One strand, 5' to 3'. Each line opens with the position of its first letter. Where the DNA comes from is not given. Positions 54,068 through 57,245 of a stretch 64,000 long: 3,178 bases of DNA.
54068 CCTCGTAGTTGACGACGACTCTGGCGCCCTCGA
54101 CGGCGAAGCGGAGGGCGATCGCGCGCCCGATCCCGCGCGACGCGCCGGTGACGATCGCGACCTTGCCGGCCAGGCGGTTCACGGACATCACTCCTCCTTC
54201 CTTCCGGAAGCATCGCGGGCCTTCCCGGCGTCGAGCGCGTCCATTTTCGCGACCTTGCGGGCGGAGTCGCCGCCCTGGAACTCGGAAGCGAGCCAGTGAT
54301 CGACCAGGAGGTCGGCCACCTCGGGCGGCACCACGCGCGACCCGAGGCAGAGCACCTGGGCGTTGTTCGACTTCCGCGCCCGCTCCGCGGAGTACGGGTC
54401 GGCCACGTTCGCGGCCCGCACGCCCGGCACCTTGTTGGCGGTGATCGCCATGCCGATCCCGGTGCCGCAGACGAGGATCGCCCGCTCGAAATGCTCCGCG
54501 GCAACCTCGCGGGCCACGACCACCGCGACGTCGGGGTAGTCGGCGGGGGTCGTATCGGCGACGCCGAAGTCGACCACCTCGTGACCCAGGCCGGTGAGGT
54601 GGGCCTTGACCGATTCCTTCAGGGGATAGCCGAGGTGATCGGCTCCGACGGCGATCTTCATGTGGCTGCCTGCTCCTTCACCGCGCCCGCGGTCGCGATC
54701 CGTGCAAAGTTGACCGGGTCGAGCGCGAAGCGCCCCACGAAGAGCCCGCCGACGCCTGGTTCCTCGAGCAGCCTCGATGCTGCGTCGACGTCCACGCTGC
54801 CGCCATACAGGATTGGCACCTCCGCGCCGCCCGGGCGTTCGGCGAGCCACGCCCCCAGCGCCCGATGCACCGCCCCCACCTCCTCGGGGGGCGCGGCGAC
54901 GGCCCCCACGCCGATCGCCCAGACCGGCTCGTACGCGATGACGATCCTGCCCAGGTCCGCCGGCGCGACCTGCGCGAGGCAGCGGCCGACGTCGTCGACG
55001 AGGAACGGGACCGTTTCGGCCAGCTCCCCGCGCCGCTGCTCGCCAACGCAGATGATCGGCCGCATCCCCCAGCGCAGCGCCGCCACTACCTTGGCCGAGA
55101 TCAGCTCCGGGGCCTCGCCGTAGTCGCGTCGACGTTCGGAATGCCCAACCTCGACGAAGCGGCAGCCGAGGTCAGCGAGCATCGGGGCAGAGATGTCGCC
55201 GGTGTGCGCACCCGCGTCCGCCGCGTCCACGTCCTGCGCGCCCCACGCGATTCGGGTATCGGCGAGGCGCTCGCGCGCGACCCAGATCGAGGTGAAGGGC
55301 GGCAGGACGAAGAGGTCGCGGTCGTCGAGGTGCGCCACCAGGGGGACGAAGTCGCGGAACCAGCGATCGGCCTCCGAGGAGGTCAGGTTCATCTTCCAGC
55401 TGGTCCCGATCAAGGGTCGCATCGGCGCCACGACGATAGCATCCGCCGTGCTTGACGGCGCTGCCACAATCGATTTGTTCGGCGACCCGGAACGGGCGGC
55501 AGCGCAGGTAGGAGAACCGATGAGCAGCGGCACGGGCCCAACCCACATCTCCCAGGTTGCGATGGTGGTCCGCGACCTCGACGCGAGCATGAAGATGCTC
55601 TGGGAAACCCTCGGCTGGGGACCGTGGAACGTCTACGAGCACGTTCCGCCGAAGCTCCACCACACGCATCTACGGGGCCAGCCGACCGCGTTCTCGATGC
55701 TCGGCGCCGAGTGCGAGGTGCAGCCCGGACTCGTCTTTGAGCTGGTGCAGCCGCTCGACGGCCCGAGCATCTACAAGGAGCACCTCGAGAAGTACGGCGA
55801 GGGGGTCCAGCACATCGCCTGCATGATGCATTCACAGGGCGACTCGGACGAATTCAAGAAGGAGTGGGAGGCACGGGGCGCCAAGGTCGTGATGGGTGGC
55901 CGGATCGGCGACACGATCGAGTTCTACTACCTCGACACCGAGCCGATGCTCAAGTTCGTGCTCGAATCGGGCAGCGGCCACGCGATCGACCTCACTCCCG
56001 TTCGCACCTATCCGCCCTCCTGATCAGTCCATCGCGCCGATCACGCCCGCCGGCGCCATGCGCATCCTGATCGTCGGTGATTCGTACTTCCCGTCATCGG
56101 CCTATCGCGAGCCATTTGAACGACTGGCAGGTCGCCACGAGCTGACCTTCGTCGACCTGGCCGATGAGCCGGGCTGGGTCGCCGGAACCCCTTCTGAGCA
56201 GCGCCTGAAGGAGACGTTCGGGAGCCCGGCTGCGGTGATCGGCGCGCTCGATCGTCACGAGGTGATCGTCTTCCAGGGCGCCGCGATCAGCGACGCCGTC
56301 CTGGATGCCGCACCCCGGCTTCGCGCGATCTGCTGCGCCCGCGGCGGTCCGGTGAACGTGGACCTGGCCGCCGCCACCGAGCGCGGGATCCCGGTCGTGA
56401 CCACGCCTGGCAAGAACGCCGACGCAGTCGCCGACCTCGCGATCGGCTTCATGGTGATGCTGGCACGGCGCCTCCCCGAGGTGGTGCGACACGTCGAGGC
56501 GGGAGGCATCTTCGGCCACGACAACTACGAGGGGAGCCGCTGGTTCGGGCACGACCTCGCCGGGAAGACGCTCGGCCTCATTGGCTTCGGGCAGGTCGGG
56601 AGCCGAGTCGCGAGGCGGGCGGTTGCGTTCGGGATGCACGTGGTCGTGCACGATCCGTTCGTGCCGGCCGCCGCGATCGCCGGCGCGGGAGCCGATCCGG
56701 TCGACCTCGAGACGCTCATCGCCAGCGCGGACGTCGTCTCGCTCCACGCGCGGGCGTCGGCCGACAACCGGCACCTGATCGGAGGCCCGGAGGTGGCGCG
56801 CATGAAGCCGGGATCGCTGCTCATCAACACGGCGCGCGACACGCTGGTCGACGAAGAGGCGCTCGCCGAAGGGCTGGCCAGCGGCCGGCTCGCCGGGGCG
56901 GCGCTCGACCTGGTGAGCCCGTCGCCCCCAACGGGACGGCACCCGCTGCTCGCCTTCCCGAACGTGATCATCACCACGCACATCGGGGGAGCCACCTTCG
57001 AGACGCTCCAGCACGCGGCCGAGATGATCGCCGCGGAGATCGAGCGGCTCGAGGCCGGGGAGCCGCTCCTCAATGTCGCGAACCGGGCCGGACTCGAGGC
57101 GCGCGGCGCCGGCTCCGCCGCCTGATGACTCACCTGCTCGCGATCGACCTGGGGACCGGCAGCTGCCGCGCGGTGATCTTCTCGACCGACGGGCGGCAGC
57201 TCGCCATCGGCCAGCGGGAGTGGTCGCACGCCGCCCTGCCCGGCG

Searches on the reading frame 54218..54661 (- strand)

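Call 82: search_protein_families(library=ncbifam, proteins=[window:54218-54661:-], max_evalue=1e-10)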
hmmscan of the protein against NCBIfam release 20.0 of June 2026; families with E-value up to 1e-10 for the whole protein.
window:54218-54661:- (148 aa): 11 families
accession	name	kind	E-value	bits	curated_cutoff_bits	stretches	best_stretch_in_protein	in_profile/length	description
NF004051.0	PRK05571.1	subfamily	7.4e-53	178.3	135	1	1-144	2-146/149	ribose-5-phosphate isomerase B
NF051858.1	EryPhIsonDerIRhiz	equivalog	4e-45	153.6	240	1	1-145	1-148/150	D-erythrulose-4-phosphate isomerase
TIGR01120.1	rpiB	equivalog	1.2e-44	151.7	138.65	1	2-142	1-141/143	ribose 5-phosphate isomerase B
TIGR00689.1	rpiB_lacA_lacB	subfamily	2.9e-44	150.5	88.3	1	3-142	1-141/145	RpiB/LacA/LacB family sugar-phosphate isomerase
TIGR02133.1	RPI_actino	equivalog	1.9e-42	144.6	168.2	1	1-143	1-142/148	ribose-5-phosphate isomerase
NF006381.0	PRK08622.1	equivalog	2.3e-30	105.7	234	1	1-144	1-145/171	galactose-6-phosphate isomerase subunit LacB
NF006380.0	PRK08621.1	equivalog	3.1e-26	92.5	164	1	1-134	1-132/142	galactose-6-phosphate isomerase subunit LacA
TIGR01119.1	lacB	equivalog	4.2e-24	85.2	312.55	1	1-145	1-146/171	galactose-6-phosphate isomerase subunit LacB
NF009258.0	PRK12615.1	equivalog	2.3e-21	76.4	325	1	1-145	1-146/171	galactose-6-phosphate isomerase subunit LacB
TIGR01118.1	lacA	equivalog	5.9e-20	71.8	181.1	1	1-137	1-135/141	galactose-6-phosphate isomerase subunit LacA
NF009257.0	PRK12613.1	equivalog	7e-19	68.4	243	1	1-138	1-135/141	galactose-6-phosphate isomerase subunit LacA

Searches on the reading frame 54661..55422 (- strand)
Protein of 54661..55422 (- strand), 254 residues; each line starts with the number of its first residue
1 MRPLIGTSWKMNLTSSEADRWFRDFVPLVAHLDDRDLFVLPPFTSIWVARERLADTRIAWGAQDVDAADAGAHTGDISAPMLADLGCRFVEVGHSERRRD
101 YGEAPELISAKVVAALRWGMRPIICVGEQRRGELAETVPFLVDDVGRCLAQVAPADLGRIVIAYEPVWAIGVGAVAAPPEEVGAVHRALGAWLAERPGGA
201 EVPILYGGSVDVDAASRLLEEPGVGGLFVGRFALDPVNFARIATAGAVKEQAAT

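Call 82: search_protein_families(library=ncbifam, proteins=[window:54661-55422:-], max_evalue=1e-10)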
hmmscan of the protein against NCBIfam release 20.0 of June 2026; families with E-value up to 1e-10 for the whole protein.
window:54661-55422:- (254 aa): 8 families
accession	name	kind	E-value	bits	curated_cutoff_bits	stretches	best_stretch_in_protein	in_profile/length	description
NF000722.0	PRK00042.2-1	equivalog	1.9e-67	227.3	293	1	4-246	5-248/256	triose-phosphate isomerase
NF010569.0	PRK13962.1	equivalog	8.4e-58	196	883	1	3-244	399-642/645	bifunctional phosphoglycerate kinase/triosephosphate isomerase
TIGR00419.1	tim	equivalog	2.5e-39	135.4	130.6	1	4-231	1-222/228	triose-phosphate isomerase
NF012036.0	PRK15492.1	equivalog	4.7e-37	127.8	509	1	5-243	7-255/261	triosephosphate isomerase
NF011497.0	PRK14905.1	equivalog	1e-35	123.8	485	1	6-242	9-255/357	triosephosphate isomerase/PTS system glucose/sucrose-specific transporter subunit IIB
NF011163.0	PRK14565.1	equivalog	2.9e-35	122.1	298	1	4-244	4-232/240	triosephosphate isomerase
NF000728.0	PRK00042.3-2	equivalog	5.1e-30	104.7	255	1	7-243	5-226/231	triose-phosphate isomerase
NF000729.0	PRK00042.3-3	equivalog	1.7e-18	67.3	309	1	37-242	37-230/234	triose-phosphate isomerase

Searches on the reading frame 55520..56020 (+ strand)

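Call 73: search_protein_families(library=pfam, proteins=[window:55520-56020:+], max_evalue=0.001)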
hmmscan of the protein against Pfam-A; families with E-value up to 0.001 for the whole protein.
window:55520-56020:+ (167 aa): 1 family
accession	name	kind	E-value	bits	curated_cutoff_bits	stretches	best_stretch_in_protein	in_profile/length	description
PF13669.12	Glyoxalase_4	-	8.9e-10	39.3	27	1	12-130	2-101/109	Glyoxalase/Bleomycin resistance protein/Dioxygenase superfamily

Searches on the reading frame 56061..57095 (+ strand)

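Call 73: search_protein_families(library=pfam, proteins=[window:56061-57095:+], max_evalue=0.001)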
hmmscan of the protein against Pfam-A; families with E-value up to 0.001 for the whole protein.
window:56061-57095:+ (345 aa): 3 families
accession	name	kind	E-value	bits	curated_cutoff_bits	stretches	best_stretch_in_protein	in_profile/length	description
PF02826.25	2-Hacid_dh_C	-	2.5e-51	174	25.1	1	129-309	2-178/178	D-isomer specific 2-hydroxyacid dehydrogenase, NAD binding domain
PF00389.36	2-Hacid_dh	-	6.3e-20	71.7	24.6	1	62-341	36-134/134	D-isomer specific 2-hydroxyacid dehydrogenase, catalytic domain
PF03446.21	NAD_binding_2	-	0.00036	21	21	1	171-272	2-107/161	NAD binding domain of 6-phosphogluconate dehydrogenase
